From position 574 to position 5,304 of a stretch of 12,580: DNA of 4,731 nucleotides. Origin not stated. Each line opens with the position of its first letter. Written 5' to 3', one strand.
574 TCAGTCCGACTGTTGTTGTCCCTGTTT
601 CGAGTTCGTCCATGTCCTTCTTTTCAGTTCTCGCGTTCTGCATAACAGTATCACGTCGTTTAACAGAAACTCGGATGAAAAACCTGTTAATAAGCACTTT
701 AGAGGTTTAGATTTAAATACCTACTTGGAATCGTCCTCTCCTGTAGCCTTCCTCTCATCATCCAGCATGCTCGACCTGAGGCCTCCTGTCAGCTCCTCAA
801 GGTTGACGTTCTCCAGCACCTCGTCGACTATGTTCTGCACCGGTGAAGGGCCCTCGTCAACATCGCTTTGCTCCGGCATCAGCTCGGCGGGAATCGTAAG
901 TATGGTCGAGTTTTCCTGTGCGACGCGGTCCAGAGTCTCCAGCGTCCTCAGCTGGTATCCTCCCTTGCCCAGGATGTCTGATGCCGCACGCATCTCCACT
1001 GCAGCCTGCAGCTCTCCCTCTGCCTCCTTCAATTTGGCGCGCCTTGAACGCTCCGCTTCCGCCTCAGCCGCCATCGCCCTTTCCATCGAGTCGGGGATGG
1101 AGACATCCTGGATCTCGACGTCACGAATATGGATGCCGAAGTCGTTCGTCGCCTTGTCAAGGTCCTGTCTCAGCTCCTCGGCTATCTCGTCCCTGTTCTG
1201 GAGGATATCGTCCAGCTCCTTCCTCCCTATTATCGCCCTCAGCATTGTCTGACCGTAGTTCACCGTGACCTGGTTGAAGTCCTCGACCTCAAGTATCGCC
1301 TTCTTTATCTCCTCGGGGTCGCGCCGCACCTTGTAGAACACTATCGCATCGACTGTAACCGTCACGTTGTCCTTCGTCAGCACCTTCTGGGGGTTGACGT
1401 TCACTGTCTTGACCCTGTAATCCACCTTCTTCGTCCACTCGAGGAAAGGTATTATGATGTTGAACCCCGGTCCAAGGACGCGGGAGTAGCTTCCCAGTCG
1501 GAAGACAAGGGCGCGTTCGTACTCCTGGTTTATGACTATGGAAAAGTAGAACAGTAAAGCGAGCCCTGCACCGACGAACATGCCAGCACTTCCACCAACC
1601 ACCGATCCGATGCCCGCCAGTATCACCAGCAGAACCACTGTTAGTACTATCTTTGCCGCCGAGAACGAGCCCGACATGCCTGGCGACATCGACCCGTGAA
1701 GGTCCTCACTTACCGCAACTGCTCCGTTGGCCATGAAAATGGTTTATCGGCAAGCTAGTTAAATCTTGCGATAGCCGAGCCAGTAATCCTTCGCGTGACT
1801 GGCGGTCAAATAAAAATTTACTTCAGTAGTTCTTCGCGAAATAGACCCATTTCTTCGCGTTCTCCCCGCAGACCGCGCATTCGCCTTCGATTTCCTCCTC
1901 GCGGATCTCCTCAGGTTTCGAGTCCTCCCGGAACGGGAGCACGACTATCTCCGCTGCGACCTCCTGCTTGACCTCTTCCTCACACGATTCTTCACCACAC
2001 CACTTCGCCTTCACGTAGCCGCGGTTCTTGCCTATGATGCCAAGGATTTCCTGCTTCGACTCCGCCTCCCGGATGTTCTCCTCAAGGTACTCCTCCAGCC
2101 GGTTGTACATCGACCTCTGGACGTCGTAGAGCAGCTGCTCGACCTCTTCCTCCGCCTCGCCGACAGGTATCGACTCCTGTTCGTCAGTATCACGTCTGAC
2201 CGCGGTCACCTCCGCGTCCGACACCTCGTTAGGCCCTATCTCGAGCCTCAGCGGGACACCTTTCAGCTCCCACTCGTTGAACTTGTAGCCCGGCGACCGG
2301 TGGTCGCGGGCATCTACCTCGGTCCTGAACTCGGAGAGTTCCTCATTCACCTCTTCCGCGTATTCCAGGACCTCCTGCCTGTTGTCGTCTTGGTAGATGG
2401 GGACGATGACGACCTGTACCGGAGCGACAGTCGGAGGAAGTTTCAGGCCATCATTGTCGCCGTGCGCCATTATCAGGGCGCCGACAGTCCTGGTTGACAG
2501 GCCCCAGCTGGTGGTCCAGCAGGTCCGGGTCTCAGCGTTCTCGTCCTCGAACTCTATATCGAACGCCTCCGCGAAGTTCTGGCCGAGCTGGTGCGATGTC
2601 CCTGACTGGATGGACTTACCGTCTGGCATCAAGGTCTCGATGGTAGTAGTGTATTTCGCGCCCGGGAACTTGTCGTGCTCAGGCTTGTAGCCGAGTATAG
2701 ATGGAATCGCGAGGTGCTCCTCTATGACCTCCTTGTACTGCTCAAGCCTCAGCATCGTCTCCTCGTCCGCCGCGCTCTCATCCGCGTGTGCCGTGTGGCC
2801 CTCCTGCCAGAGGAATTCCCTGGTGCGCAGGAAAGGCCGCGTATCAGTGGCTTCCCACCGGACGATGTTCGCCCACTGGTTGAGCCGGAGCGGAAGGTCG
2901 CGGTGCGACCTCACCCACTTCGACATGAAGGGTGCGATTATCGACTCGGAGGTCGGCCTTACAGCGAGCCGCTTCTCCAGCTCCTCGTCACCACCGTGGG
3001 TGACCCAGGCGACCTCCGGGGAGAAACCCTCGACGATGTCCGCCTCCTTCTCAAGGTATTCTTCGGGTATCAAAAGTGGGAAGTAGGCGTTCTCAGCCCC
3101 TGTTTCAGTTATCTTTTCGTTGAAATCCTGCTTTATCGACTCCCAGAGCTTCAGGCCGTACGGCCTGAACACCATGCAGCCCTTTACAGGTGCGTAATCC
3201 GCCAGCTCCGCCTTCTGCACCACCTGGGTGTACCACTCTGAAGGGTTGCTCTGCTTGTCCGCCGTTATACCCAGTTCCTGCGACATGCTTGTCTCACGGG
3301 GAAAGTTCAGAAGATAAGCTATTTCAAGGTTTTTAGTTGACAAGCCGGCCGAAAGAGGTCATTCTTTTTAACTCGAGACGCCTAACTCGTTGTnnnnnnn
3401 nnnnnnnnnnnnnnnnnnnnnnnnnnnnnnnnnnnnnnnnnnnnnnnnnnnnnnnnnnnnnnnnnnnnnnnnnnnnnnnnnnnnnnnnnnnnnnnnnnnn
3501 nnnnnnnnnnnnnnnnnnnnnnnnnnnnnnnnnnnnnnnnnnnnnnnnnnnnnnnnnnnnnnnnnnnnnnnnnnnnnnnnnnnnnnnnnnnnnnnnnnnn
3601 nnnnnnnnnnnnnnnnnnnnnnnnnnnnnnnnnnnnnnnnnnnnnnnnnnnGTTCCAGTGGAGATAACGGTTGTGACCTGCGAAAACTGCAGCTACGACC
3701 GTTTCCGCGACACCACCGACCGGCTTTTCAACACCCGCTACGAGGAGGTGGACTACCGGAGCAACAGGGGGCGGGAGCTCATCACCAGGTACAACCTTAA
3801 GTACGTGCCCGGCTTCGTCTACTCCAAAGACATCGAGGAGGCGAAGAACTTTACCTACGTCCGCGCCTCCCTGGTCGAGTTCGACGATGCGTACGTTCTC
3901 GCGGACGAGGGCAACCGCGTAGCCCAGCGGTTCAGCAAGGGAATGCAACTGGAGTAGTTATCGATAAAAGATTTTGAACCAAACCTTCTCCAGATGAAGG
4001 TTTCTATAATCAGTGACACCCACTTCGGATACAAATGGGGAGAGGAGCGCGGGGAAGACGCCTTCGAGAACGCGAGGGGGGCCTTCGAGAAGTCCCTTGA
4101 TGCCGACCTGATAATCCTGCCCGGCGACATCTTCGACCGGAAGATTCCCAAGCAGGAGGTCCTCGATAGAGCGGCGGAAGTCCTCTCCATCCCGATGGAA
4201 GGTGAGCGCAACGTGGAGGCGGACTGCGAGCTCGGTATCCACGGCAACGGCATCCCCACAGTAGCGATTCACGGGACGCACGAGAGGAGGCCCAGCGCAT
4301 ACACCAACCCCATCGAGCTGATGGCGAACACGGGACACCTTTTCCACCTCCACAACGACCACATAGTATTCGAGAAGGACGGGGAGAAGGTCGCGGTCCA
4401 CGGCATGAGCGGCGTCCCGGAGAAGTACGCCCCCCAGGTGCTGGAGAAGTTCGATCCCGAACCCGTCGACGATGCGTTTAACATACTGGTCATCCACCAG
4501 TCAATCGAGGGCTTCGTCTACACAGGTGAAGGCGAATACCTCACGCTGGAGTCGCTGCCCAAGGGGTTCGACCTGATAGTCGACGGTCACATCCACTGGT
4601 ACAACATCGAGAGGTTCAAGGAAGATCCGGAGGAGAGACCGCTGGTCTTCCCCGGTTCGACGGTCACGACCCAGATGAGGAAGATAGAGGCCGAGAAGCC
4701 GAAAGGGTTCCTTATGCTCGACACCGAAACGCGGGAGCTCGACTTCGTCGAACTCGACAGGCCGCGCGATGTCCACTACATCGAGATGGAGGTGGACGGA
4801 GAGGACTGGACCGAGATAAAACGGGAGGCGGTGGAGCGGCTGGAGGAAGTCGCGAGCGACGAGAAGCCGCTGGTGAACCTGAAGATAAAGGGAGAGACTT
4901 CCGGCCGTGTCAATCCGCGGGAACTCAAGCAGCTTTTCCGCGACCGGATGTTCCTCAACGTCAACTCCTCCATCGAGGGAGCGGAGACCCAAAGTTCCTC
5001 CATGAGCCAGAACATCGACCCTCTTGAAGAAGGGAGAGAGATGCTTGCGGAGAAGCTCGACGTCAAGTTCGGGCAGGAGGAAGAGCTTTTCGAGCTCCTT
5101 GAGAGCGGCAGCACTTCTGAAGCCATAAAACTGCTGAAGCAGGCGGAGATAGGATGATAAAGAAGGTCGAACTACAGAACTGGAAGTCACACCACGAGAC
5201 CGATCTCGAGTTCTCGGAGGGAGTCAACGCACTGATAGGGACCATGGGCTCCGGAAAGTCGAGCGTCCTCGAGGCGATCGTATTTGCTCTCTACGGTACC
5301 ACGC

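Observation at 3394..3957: Membrane-anchored eukaryote-type C2H2 zinc finger fused to an extracytoplasmic thioredoxin-fold (CENC) domain, immediately upstream of mre11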

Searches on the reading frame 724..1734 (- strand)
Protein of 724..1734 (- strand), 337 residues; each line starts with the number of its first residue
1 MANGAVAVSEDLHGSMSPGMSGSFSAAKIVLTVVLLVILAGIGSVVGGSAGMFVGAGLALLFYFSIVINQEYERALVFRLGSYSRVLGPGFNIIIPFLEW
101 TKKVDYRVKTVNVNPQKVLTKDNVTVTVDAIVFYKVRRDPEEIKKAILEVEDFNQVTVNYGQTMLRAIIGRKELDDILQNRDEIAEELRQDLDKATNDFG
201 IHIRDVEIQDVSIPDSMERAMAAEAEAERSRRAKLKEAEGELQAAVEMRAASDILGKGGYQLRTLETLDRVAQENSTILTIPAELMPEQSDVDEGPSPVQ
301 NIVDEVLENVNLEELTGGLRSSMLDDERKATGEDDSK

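Call 3: search_protein_families(library=pfam, proteins=[window:724-1734:-], max_evalue=0.1)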
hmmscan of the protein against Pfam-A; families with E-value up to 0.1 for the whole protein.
window:724-1734:- (337 aa): 2 families
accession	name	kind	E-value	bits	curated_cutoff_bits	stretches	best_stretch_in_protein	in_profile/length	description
PF01145.31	Band_7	-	1.5e-43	149.3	23.6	1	70-241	4-175/176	SPFH domain / Band 7 family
PF13421.11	Band_7_1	-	4.8e-06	26.8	24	1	174-225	156-207/211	SPFH domain-Band 7 family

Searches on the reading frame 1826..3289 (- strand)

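Call 3: search_protein_families(library=pfam, proteins=[window:1826-3289:-], max_evalue=0.1)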
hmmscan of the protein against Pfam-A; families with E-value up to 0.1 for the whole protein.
window:1826-3289:- (488 aa): 4 families
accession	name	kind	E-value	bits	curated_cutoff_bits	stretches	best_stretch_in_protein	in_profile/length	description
PF00587.30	tRNA-synt_2b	-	1.3e-24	87.7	29.3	1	102-273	5-176/179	tRNA synthetase class II core domain (G, H, P, S and T)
PF03129.25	HGTP_anticodon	-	1.8e-21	76.5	21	1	292-385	1-93/94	Anticodon binding domain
PF09180.16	ProRS-C_1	-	3.6e-19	69.1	31.5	1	414-488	3-71/71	Prolyl-tRNA synthetase, C-terminal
PF19674.4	DUF6177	-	0.0099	15.4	25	1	307-402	227-324/330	Family of unknown function (DUF6177)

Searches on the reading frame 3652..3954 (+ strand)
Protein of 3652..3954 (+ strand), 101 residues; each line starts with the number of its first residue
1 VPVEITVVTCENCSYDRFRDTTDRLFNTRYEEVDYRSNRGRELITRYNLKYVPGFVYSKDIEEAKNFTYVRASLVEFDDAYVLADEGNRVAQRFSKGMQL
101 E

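Call 22: search_solved_structures(query=A2, max_evalue=10, show_alignments=4)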
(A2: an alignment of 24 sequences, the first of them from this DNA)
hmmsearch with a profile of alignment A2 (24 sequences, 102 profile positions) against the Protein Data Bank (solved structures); distinct sequences matched with E-value up to 10: 22.
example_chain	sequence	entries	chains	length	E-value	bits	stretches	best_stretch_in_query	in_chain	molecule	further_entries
1j08_A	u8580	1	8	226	0.02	18.4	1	11-56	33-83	glutaredoxin-like protein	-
1a8l_A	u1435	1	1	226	0.039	17.5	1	8-56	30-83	PROTEIN DISULFIDE OXIDOREDUCTASE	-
5dbq_A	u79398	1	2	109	0.054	17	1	29-69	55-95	Thioredoxin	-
4jrr_A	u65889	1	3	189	0.063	16.8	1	32-65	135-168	Thiol:disulfide interchange protein DsbA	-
7wge_B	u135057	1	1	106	0.07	16.6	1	34-69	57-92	Thioredoxin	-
1a22_A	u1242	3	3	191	0.12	15.9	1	21-71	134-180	GROWTH HORMONE | PROTEIN (GROWTH HORMONE)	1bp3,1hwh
3hhr_A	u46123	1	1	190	0.12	15.8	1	21-71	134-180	HUMAN GROWTH HORMONE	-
1hwg_A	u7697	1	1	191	0.12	15.8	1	21-71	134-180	GROWTH HORMONE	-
2vim_A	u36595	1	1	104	0.39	14.2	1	21-71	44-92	THIOREDOXIN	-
1z7c_A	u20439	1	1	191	0.44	14.1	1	20-70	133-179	Chorionic somatomammotropin hormone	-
1wmj_A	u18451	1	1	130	0.45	14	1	9-65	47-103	Thioredoxin H-type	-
7bzk_B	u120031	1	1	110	0.58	13.7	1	24-69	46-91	Thioredoxin Y1, chloroplastic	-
6zmu_A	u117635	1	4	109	0.62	13.6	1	34-69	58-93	Thioredoxin-1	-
5v8f_7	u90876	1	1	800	0.86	13.1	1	3-28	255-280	DNA replication licensing factor MCM7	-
4nv1_C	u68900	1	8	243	0.87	13.1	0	13-51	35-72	Formyltransferase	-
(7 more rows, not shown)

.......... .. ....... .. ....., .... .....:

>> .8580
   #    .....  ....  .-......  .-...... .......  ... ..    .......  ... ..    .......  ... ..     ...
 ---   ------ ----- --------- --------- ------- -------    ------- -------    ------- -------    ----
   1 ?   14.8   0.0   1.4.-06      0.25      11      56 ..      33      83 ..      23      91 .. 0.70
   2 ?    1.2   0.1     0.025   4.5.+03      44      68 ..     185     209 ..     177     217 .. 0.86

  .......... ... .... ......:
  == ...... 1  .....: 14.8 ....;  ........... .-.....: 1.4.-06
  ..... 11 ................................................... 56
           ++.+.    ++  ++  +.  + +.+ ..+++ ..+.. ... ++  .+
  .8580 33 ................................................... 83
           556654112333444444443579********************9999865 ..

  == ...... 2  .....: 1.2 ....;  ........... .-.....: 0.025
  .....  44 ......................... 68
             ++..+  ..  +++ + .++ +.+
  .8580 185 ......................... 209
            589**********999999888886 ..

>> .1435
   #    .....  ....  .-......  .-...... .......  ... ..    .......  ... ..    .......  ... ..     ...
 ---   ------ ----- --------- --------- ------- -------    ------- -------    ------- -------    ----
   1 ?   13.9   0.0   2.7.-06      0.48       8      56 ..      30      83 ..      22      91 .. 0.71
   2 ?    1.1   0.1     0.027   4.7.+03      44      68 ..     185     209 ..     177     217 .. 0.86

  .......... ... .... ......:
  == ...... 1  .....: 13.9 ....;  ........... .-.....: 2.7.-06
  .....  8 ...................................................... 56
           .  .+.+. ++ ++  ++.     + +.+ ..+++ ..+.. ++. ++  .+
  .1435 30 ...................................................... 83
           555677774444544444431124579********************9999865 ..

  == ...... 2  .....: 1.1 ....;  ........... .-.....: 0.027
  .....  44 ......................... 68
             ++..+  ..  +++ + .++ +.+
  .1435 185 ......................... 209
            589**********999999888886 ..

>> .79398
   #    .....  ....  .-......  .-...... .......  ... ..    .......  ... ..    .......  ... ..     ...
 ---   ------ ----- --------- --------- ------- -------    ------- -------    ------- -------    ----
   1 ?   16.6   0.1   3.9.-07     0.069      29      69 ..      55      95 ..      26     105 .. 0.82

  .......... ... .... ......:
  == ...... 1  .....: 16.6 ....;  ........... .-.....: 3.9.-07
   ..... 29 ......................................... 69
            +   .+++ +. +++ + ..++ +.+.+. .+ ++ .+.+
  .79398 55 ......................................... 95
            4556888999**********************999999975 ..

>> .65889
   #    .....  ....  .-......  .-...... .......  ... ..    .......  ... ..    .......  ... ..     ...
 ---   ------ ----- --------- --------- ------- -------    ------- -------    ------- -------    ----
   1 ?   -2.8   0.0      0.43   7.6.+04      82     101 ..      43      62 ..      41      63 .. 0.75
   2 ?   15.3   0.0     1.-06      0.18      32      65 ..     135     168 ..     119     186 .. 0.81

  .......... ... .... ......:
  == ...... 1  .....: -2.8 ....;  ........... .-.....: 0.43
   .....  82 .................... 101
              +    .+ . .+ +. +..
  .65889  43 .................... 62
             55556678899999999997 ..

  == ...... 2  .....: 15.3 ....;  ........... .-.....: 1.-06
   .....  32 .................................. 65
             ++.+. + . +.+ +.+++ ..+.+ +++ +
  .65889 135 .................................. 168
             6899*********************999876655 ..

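Call 23: find_homologous_proteins(query=A2, max_evalue=0.01)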
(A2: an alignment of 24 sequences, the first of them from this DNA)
Query A2 (24 sequences) (101 aa, profile of the alignment): 46 proteins with E <= 0.01 among 220 candidates.
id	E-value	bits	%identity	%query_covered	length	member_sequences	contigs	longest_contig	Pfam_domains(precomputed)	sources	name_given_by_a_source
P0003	8.3e-44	166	76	99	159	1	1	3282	-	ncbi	-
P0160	2.0e-43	165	62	98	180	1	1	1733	PF00096.33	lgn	-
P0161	1.2e-42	162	61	98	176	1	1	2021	PF00096.33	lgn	-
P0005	1.5e-42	162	62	98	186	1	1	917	-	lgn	-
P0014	1.8e-42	161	57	99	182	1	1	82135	PF00096.33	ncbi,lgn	ncbi:MAG: C2H2-type zinc finger protein [Candidatus Nanohaloarchaea archaeon]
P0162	1.9e-42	161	61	98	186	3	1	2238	-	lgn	-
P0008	2.9e-42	161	56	98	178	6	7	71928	-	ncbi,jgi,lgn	ncbi:MAG: hypothetical protein ACI9LV_000173 [Candidatus Nanohaloarchaea archaeon]|jgi:hypothetical 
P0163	3.3e-42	161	52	97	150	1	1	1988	-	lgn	-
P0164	4.1e-42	160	64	98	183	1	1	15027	-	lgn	-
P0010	9.6e-42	159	58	97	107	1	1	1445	-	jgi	jgi:hypothetical protein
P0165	1.5e-41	159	50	100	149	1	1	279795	-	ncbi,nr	ncbi:MAG: hypothetical protein H8Z69_00935 [Nanohaloarchaea archaeon]|nr:hypothetical protein [Candi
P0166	4.8e-41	157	62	98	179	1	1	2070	-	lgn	-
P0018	9.0e-41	156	52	97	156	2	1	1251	-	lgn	-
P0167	1.0e-40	156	55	98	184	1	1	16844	-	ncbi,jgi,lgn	-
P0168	1.1e-40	156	60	99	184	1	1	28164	-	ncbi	-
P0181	1.1e-38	149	63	98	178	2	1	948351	-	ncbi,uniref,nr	ncbi:hypothetical protein [Candidatus Nanohalococcus occultus]|uniref:C2H2-type domain-containing pr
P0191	5.4e-35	137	55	99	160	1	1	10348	-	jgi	-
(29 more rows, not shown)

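Call 27: search_protein_families(library=pfam, alignment_id=A2, max_evalue=1)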
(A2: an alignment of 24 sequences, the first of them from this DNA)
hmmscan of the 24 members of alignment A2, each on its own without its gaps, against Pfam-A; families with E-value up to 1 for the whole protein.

A. member 1, seq(101 aa): 0 families

B. families by the number of members that match (of 24 scanned): 17 families
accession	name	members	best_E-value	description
PF13192.12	Thioredoxin_3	12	0.0016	Thioredoxin domain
PF09855.14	Zn_ribbon_13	7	0.013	Nucleic-acid-binding protein containing Zn-ribbon domain (DUF2082)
PF13905.12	Thioredoxin_8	6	0.014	Thioredoxin-like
PF13098.12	Thioredoxin_2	5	0.024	Thioredoxin-like domain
PF24863.1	zf-CCCH_Mcm10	3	0.021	Mcm10, CCCH-type zinc motif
PF02775.26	TPP_enzyme_C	2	0.028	Thiamine pyrophosphate enzyme, C-terminal TPP binding domain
PF09986.15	DUF2225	2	0.03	Uncharacterized protein conserved in bacteria (DUF2225)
PF02798.26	GST_N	1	0.0099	Glutathione S-transferase, N-terminal domain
PF00085.26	Thioredoxin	1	0.013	Thioredoxin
PF15592.11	Imm41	1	0.016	Immunity protein 41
PF03340.19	Pox_Rif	1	0.041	Poxvirus rifampicin resistance protein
PF09893.14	DUF2120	1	0.044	Uncharacterized protein conserved in archaea (DUF2120)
PF25736.1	Herpes_gQ2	1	0.066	Human herpesvirus-6 glycoprotein Q2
PF08559.15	Cut8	1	0.14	Cut8, nuclear proteasome tether protein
PF13746.11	Fer4_18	1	0.14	4Fe-4S dicluster domain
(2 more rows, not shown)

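Call 61: find_encoding_contigs(protein=P0191, flank=5000, max_places=1)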
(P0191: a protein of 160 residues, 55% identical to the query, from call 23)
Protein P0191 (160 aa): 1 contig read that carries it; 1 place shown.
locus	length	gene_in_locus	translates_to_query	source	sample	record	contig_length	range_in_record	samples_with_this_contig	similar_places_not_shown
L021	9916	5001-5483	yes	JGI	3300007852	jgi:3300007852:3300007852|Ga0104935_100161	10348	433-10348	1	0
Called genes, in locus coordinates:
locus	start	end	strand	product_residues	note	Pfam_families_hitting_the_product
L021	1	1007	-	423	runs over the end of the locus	PF01979:Amidohydro_1, PF07969:Amidohydro_3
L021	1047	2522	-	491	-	PF00587:tRNA-synt_2b, PF03129:HGTP_anticodon, PF09180:ProRS-C_1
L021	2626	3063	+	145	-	-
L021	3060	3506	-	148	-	PF01161:PBP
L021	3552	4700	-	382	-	PF01384:PHO4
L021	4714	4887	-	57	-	PF26047:DUF8015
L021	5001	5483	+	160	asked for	-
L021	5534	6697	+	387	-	PF00149:Metallophos, PF12850:Metallophos_2 (weak)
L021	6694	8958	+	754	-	-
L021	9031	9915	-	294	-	?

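Call 62: find_encoding_contigs(protein=P0181, flank=10000, max_places=1)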
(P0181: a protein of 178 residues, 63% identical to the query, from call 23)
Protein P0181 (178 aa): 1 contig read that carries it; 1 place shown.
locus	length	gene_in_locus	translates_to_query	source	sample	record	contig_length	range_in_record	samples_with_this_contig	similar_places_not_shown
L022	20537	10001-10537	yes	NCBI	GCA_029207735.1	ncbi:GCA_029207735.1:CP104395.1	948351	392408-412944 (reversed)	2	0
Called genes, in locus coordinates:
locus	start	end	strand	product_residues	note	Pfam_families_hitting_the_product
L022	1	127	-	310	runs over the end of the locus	PF01636:APH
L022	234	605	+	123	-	PF04472:SepF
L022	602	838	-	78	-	-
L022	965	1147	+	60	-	-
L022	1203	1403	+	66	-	-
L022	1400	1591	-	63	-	-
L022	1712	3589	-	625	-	PF17214:KH_TffA, PF00753:Lactamase_B, PF16661:Lactamase_B_6, PF23023:Anti-Pycsar_Apyc1 (weak), PF12706:Lactamase_B_2, PF10996:Beta-Casp, PF07521:RMMBL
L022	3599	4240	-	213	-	PF00227:Proteasome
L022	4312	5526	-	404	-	PF01979:Amidohydro_1, PF07969:Amidohydro_3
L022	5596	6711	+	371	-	PF04851:ResIII, PF00270:DEAD, PF14617:CMS1 (faint), PF00271:Helicase_C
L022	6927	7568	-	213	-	-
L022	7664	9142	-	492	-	PF00587:tRNA-synt_2b, PF03129:HGTP_anticodon, PF09180:ProRS-C_1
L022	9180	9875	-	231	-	-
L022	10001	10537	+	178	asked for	-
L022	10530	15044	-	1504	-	-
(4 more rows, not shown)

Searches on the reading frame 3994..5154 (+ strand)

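Call 3: search_protein_families(library=pfam, proteins=[window:3994-5154:+], max_evalue=0.1)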
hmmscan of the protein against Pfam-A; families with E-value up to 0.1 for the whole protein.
window:3994-5154:+ (387 aa): 2 families
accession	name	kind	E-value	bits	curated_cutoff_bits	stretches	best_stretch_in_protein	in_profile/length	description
PF00149.33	Metallophos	-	3.2e-09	38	21.5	1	1-203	1-191/191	Calcineurin-like phosphoesterase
PF12850.12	Metallophos_2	-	1.7e-07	31.8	27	1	1-149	1-100/154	Calcineurin-like phosphoesterase superfamily domain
